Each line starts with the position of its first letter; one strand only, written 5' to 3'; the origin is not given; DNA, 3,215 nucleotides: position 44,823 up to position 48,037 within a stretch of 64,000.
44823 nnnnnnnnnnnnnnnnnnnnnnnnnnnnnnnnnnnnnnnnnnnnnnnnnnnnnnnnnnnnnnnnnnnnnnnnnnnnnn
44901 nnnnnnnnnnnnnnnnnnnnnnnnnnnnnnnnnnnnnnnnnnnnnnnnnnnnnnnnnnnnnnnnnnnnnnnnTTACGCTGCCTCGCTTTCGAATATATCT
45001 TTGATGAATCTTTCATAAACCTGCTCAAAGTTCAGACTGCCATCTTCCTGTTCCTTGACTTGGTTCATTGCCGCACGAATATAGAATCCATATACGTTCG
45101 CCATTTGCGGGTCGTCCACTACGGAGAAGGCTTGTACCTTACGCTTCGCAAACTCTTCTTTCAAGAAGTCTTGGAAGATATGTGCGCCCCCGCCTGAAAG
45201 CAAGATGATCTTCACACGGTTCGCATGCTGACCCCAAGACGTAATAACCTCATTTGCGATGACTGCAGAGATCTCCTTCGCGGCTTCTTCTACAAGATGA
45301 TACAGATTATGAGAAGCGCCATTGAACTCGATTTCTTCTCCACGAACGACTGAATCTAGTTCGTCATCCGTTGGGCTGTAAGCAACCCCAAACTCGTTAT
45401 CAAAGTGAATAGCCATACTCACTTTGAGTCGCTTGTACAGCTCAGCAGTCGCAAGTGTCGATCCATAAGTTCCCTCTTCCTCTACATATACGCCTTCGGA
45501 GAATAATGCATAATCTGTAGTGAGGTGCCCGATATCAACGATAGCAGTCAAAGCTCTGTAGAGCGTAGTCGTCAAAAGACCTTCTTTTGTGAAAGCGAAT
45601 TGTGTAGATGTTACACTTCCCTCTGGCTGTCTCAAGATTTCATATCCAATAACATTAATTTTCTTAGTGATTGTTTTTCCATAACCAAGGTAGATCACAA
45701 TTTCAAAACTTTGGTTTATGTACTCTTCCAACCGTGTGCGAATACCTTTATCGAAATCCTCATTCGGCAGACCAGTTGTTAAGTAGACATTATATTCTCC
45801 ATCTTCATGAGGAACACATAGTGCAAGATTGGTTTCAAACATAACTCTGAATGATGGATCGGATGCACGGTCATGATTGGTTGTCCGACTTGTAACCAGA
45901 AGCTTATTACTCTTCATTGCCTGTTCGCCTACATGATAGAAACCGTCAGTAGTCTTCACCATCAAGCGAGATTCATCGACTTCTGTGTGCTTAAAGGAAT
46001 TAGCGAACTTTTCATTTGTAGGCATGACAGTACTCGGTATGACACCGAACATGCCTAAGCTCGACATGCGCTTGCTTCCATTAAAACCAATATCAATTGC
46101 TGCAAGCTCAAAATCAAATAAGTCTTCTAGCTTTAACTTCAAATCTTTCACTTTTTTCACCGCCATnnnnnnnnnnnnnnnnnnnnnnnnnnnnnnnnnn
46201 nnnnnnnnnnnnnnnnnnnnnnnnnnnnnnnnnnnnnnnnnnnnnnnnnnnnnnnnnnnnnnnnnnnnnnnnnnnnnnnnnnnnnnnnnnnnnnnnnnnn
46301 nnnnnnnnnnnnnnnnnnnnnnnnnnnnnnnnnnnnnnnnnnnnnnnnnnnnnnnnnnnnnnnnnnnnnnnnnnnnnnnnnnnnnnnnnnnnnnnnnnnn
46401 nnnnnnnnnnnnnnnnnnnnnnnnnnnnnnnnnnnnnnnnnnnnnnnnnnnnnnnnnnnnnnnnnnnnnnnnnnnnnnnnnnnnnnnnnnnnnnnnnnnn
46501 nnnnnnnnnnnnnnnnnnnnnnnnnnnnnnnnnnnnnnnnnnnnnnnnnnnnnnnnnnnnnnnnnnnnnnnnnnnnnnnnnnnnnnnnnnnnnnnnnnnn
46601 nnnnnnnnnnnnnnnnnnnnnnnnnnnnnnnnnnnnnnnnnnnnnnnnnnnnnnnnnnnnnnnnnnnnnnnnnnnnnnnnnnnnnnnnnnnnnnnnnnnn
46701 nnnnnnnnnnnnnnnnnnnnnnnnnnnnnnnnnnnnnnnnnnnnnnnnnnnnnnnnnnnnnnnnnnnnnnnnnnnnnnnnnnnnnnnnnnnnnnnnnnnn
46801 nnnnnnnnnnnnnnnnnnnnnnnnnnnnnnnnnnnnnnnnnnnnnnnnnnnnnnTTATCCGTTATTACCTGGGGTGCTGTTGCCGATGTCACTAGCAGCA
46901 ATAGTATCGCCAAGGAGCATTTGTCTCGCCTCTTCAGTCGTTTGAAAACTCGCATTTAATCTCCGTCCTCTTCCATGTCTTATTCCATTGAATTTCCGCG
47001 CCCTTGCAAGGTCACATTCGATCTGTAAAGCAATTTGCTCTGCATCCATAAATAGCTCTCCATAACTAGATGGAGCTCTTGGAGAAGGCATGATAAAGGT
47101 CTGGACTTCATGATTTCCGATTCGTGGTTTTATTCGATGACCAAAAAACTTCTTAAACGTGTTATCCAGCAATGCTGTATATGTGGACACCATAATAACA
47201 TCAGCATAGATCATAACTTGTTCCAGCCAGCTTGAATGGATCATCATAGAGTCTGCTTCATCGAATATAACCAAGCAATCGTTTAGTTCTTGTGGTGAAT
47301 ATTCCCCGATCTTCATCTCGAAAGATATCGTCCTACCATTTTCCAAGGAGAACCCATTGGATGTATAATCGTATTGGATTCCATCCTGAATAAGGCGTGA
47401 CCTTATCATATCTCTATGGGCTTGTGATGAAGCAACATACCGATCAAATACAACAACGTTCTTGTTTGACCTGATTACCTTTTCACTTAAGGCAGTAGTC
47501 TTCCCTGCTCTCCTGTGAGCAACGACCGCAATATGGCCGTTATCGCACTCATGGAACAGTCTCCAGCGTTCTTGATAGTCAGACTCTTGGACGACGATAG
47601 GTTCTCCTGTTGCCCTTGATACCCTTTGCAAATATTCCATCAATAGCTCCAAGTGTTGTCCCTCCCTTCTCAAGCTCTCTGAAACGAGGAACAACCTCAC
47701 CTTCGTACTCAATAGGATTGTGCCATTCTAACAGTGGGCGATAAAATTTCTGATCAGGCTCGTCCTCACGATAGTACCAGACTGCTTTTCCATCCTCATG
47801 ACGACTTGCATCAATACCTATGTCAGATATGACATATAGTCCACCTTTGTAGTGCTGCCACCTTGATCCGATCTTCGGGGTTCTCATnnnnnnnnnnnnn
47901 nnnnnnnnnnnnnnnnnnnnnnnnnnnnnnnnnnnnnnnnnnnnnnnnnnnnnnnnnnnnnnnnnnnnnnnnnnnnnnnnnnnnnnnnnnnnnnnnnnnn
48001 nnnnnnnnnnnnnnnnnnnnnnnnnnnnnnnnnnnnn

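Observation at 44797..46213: Actin-like (ParM/Alp) segregation module with coupled small adaptor ORF and palindromic operator inside a phage late region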

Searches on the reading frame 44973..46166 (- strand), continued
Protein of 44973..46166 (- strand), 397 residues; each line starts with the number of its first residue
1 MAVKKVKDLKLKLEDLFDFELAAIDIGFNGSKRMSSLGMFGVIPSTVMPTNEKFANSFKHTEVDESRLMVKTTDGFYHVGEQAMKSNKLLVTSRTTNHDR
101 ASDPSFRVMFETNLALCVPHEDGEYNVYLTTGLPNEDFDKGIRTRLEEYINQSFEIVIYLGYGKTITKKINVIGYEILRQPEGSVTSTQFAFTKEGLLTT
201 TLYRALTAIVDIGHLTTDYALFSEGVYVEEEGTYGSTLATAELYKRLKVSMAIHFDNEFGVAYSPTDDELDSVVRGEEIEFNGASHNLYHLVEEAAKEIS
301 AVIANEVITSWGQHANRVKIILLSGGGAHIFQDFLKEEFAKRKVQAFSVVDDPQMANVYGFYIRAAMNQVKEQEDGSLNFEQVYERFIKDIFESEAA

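Call 37: find_related_loci(query=A1, collection=genome_contigs, flank=8000)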
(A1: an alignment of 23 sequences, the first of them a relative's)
Query A1 (397 aa) in genome_contigs; peptide patterns used: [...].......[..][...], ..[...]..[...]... (x = any residue, [..] = any of these).
25 stretches matched a pattern; 3 encode a relative of the query (tblastn E <= 1e-3); 3 distinct loci.
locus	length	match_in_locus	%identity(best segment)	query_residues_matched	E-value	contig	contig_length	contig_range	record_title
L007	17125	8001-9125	41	21-392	1e-93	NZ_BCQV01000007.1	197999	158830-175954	Alicyclobacillus shizuokensis NBRC 103103, whole genome shotgun sequence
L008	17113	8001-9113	39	21-395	4e-84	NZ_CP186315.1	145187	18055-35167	Bacillus thuringiensis strain lyx16 plasmid p1, complete sequence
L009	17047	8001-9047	34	21-367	5e-67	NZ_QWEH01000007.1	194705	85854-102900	Oceanobacillus profundus strain DSM 18246 NODE_7_length_194705_cov_76.5659, whole genome shotgun sequence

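Call 40: find_encoding_contigs(protein=P0012, flank=6000, max_places=1)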
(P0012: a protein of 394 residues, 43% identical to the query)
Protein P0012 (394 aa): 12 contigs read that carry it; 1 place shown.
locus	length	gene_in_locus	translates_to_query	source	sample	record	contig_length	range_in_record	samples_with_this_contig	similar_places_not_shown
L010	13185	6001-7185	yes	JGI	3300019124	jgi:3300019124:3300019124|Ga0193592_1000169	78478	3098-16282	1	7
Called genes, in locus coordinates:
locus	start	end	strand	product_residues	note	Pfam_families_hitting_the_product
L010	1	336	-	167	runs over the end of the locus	-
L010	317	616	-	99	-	-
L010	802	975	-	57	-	-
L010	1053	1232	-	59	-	-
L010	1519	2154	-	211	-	-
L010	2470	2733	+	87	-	-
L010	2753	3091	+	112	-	-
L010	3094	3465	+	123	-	-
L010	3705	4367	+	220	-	-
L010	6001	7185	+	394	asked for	PF17989:ALP_N, PF21522:MreB-like_C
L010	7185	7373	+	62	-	-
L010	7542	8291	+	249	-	-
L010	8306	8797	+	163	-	-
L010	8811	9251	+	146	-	-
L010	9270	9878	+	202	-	-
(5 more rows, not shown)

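Call 41: find_encoding_contigs(protein=P0023, flank=6000, max_places=1)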
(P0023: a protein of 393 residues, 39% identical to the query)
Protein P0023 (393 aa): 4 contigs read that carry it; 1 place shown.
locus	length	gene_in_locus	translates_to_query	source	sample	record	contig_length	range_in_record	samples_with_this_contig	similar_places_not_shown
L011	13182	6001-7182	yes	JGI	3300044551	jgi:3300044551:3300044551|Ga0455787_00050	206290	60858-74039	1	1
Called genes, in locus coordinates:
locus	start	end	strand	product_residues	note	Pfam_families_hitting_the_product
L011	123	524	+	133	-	-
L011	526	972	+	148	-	PF11195:Tad2-like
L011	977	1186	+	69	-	-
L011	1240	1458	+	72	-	-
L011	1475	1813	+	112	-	-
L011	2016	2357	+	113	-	PF02026:RyR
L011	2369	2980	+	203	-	-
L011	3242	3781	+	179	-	-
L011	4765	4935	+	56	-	-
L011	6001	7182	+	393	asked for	PF17989:ALP_N, PF21522:MreB-like_C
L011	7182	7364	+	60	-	-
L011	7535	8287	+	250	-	-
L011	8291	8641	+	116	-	-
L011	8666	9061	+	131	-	-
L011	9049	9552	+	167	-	-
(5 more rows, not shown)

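Call 42: find_encoding_contigs(protein=P0027, flank=6000, max_places=1)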
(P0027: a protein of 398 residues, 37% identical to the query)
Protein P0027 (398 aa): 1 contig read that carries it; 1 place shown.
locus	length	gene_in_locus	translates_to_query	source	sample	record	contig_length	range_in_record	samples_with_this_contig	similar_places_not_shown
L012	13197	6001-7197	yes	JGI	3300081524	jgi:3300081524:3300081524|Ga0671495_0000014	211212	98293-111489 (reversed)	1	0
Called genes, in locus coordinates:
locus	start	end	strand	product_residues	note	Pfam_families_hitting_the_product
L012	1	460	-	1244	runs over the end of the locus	PF05183:RdRP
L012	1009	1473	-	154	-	-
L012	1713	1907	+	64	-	-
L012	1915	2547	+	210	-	PF11195:Tad2-like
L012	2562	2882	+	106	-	-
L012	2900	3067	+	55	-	-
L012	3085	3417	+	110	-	-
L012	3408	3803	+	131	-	PF11195:Tad2-like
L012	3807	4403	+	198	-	PF00265:TK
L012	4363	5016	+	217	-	-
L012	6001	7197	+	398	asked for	PF17989:ALP_N, PF21523:ParM_N (faint), PF21522:MreB-like_C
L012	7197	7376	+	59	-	-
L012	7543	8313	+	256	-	-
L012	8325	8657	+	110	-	-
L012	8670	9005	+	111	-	-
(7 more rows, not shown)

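Call 47: find_encoding_contigs(protein=P0003, flank=4000, max_places=2)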
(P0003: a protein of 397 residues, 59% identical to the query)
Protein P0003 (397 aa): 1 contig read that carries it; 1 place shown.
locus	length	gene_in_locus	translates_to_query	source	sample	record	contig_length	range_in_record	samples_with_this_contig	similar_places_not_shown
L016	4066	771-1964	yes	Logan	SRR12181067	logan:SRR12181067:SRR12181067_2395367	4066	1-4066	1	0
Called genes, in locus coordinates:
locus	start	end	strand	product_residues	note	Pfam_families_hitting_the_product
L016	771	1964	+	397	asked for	PF17989:ALP_N, PF21522:MreB-like_C, PF21523:ParM_N (weak)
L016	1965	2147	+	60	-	-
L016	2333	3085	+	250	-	-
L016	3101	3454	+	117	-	-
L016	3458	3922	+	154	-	-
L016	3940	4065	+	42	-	?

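Call 49: predict_structure(alignment_id=A1)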
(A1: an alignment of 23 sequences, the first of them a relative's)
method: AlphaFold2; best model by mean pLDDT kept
length: 397 residues; sequences in the alignment: 23
mean_pLDDT: 89.2   pTM: 0.87
mean pLDDT of the five models: 89.2, 87.5, 87.5, 86.6, 86.5
residues with pLDDT >= 90: 270; 70-90: 102; 50-70: 17; < 50: 8
segments of 3 or more residues with pLDDT < 50: 1-5
pLDDT, mean of each block of 10 residues (from residue 1): 48 80 84 93 91 87 93 94 77 74 90 96 97 88 92 95 94 94 94 92 95 91 93 88 92 93 89 91 93 96 95 91 91 94 85 92 95 90 93 63
secondary structure, 60 per line:
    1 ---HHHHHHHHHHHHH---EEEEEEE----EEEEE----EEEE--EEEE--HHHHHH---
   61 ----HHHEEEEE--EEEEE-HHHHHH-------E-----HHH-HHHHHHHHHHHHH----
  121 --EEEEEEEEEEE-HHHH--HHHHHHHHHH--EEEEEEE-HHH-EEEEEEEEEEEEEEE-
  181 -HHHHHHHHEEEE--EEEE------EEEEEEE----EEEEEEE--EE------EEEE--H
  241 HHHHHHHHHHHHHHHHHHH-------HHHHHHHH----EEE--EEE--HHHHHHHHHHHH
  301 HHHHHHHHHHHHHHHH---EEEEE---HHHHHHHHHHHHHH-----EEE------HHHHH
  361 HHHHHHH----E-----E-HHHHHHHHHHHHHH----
elements in order: H4-16 E20-26 E31-35 E40-43 E46-49 H52-57 E68-72 E75-79 H81-86 H104-116 E123-133 H135-138 H141-150 E153-159 E165-179 H182-189 E190-193 E196-199 E206-212 E217-223 E234-237 H240-259 H267-274 E279-281 E284-286 H289-316 E320-324 H328-341 E347-349 H356-367 H380-393

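Call 56: fold_search(model_id=the predicted structure, library=pdb)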
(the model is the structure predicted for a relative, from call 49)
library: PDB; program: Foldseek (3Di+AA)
matches with E <= 10: 1105; with E <= 0.001: 669
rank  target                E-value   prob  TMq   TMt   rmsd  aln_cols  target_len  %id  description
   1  6ixw_A                8.5e-20  1.00  0.67  0.77   4.8       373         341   18  pCBH ParM non-polymerisable quadruple mutant (released 2019-06-19)
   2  8x1i                  1.4e-19  1.00  0.74  0.79   4.1       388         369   20  ParM present of genome of Desufitobacterium hafniense - Dh-cParM1 (released 2024-11-13)
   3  6ixw_C                5.5e-19  1.00  0.67  0.77   4.9       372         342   20  pCBH ParM non-polymerisable quadruple mutant (released 2019-06-19)
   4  6izr_1                8.7e-19  1.00  0.67  0.76   4.5       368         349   18  Whole structure of a 15-stranded ParM filament from Clostridium botulinum (released 2019-06-19)
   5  3js6                  1.2e-18  1.00  0.58  0.69   6.0       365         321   21  Crystal structure of apo psk41 parM protein (released 2010-01-26)
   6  5ec0                  1.2e-18  1.00  0.65  0.67   6.5       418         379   17  Crystal Structure of Actin-like protein Alp7A (released 2016-11-02)
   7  4xe7                  1.7e-17  1.00  0.50  0.48   8.2       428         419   14  Bacillus thuringiensis ParM in apo form (released 2016-03-09)
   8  9rmi_A                3.7e-16  1.00  0.65  0.76   4.6       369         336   16  Cryo-EM structure of the CorM filament in the presence of CorR from cyanobacterium Anabaena sp. PCC 7120 (released 2026-04-08)
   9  2fsk_B                1.0e-15  1.00  0.64  0.77   4.5       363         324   14  Crystal structure of Ta0583, an archaeal actin homolog, SeMet data (released 2006-04-18)
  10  2fsj                  1.7e-15  1.00  0.65  0.80   4.2       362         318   15  Crystal structure of Ta0583, an archaeal actin homolog, native data (released 2006-04-18)
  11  2fsk_A                1.9e-15  1.00  0.65  0.79   4.2       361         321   14  Crystal structure of Ta0583, an archaeal actin homolog, SeMet data (released 2006-04-18)
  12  4xhp                  3.0e-15  1.00  0.62  0.37   9.8       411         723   14  Bacillus thuringiensis ParM hybrid protein with ADP, containing two ParM mutants (released 2016-03-09)
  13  4xe8                  3.2e-15  1.00  0.59  0.65   6.0       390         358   14  Bacillus thuringiensis ParM with ADP (released 2016-03-16)
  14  4xho                  3.8e-15  1.00  0.62  0.65   5.8       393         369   14  Bacillus thuringiensis ParM with ATP (released 2016-03-09)
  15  4xhn                  4.5e-15  1.00  0.60  0.66   5.8       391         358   13  Bacillus thuringiensis ParM with AMPPNP (released 2016-03-09)
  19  4a61                  1.5e-13  1.00  0.54  0.67   7.0       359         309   14  ParM from plasmid R1 in complex with AMPPNP (released 2012-11-07)
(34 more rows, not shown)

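Call 63: get_annotated_region(hit=H6, flank=9000)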
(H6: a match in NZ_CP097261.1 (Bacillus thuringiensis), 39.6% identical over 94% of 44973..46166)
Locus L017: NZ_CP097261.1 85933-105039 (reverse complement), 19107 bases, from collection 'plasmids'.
description: Bacillus thuringiensis strain Bt Gxmzu777-1 plasmid pd, complete sequence
organism: Bacillus thuringiensis (NCBI taxid 1428)
taxonomy: Bacteria; Bacillota; Bacilli; Bacillales; Bacillaceae; Bacillus; Bacillus thuringiensis
host: -; source: pure culture,surface soil; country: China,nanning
typing (MOB-suite, as given by PLSDB): mobilizable; replicon rep_cluster_909; relaxase MOBP
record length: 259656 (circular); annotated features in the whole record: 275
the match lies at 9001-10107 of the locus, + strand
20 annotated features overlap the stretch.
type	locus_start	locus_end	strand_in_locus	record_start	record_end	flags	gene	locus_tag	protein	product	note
CDS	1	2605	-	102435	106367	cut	-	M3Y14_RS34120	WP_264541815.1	hypothetical protein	-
CDS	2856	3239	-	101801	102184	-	-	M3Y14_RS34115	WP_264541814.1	hypothetical protein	-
CDS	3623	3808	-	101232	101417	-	-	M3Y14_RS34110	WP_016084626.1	hypothetical protein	-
CDS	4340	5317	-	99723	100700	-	-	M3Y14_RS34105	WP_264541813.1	hypothetical protein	-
CDS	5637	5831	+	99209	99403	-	-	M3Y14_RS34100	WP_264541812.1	hypothetical protein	-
CDS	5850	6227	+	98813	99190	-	-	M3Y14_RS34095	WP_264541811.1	hypothetical protein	-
CDS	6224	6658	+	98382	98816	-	-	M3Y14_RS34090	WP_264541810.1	hypothetical protein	-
CDS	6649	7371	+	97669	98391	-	-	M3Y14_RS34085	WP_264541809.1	hypothetical protein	-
CDS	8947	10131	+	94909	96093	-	-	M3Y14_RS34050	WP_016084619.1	ParM/StbA family protein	GO:0030541 - plasmid partitioning [Evidence IEA]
CDS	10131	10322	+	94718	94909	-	-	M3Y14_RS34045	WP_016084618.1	hypothetical protein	-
CDS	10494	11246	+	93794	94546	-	-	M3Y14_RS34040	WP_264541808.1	hypothetical protein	-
CDS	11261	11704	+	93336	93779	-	-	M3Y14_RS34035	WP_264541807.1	hypothetical protein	-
CDS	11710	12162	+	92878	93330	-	-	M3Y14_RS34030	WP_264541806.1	hypothetical protein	-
CDS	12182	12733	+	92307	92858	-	-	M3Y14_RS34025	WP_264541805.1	hypothetical protein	-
CDS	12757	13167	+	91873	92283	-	-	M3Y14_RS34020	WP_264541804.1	hypothetical protein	-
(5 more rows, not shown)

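Call 85: search_protein_families(library=ncbifam, proteins=[window:44973-46166:-], max_evalue=0.1)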
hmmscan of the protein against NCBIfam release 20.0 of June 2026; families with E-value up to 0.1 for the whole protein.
window:44973-46166:- (397 aa): 5 families
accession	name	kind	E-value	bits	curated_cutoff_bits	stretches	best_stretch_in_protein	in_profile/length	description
NF010498.0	PRK13917.1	equivalog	4.2e-18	65.7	417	1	23-373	6-342/344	plasmid segregation protein ParM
TIGR03739.1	PRTRC_D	hypoth_equivalog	2e-14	53.3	214.8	1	23-363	1-316/320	PRTRC system protein D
TIGR01174.1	ftsA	equivalog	0.00015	21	175.85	1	208-330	199-327/371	cell division protein FtsA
NF052678.1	morpho_FcmB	equivalog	0.00027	19.9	300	1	195-365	207-369/373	filament morphology actin-like protein FcmB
NF040936.1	hexpp_archaea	equivalog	0.049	13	400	1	247-320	180-252/275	hexaprenyl pyrophosphate synthase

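Call 98: search_dna_similar(query=window:44973-46166:-, collection=phages, mode=protein, max_evalue=1, max_rows=15)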
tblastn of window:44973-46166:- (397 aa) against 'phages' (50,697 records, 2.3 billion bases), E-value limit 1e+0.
Records with a match: 27; places in all: 27; records where one place covers at least 80% of the query: 4.
Best place of each record, by identity: <60% 27.
By first word of the organism name: Bacillus 24; Acinetobacter 2; Alicyclobacillus 1.
By host as written in the record: Bacillus subtilis 8; Bacillus subtilis BEST7003 5; Bacillus anthracis Sterne 2; Bacillus megaterium str. ATCC 43725 2; - 2; Bacillus subtilis Delta6 2; Bacillus sp. 1; Bacillus subtilis Goe2 1; and 4 more.
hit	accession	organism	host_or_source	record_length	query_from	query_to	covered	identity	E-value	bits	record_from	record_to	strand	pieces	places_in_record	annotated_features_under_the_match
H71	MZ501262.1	Bacillus phage 035JT004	Bacillus subtilis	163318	23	372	88%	25.8%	2e-3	46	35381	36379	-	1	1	95: plasmid segregation protein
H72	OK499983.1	Bacillus phage vB_BanH_McCartney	Bacillus anthracis Sterne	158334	22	345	82%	23.3%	1e-1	41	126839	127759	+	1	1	plasmid segregation protein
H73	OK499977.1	Bacillus phage vB_BanH_Emiliahah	Bacillus anthracis Sterne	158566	22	345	82%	23.3%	1e-1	41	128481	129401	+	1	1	putative plasmid segregation protein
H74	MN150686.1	Bacillus phage BC-T25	Bacillus sp.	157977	22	345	82%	23.0%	1e-1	41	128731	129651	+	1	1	hypothetical protein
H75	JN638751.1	Bacillus phage G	Bacillus megaterium str. ATCC 43725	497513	66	374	78%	22.9%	3e-5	52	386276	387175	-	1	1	506: gp506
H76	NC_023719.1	Bacillus phage G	Bacillus megaterium str. ATCC 43725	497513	66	374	78%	22.9%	3e-5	52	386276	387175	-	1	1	506: partition protein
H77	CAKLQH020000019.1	Acinetobacter phage MD-2021a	not known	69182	209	362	39%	26.0%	4e-2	42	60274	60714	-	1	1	stbB: putative plasmid partitioning and stability protein StbB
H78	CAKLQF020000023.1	Acinetobacter phage MD-2021a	not known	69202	209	362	39%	26.0%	4e-2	42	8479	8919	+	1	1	stbB: putative plasmid partitioning and stability protein StbB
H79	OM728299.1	Bacillus phage vB_BsuM-Goe19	Bacillus subtilis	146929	269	362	24%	24.5%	8e-3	45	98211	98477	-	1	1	hypothetical protein (x2)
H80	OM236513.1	Bacillus phage SP82G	Bacillus subtilis BEST7003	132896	269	362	24%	24.5%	8e-3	44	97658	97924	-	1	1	hypothetical protein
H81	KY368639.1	Bacillus phage vB_BsuM-Goe2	Bacillus subtilis Goe2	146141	269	362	24%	24.5%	8e-3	44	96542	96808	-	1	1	plasmid segregation protein | hypothetical protein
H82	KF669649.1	Bacillus phage CampHawk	Bacillus subtilis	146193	269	362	24%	24.5%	8e-3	44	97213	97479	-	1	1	plasmid segregation protein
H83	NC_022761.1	Bacillus phage CampHawk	Bacillus subtilis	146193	269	362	24%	24.5%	8e-3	44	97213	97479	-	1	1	partition protein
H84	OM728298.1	Bacillus phage vB_BsuM-Goe16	Bacillus subtilis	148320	269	362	24%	24.5%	1e-2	44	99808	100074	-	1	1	hypothetical protein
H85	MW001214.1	Bacillus phage SP8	Bacillus subtilis Marburg strain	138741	269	362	24%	24.5%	1e-2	44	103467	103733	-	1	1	hypothetical protein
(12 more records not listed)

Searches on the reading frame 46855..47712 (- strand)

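Call 3: search_protein_families(library=pfam, proteins=[window:46855-47712:-], max_evalue=1)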
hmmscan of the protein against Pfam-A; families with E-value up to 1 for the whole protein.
window:46855-47712:- (285 aa): 2 families
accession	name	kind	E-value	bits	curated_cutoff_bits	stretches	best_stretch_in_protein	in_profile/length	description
PF13401.12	AAA_22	-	0.068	13.9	27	1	58-167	5-105/130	AAA domain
PF11150.13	DUF2927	-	0.16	12.5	26.2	1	3-71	30-89/206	Protein of unknown function (DUF2927)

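Call 4: search_protein_families(library=phrogs, proteins=[window:46855-47712:-], max_evalue=0.01)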
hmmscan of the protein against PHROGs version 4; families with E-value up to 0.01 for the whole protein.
window:46855-47712:- (285 aa): 0 families

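Call 85: search_protein_families(library=ncbifam, proteins=[window:46855-47712:-], max_evalue=0.1)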
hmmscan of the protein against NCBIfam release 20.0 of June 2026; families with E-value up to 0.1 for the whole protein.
window:46855-47712:- (285 aa): 1 family
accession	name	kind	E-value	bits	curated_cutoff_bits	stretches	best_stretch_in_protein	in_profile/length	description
NF005923.0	PRK07933.1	equivalog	0.059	12.7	193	0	68-100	74-104/213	dTMP kinase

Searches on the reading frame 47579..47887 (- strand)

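Call 86: search_protein_families(library=pfam, proteins=[window:47579-47887:-], max_evalue=0.5)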
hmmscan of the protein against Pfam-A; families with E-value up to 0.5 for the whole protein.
window:47579-47887:- (102 aa): 1 family
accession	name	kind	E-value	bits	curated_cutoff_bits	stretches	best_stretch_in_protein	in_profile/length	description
PF07866.17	DUF1653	-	3.6e-09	37.3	23.5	1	9-70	2-61/62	Protein of unknown function (DUF1653)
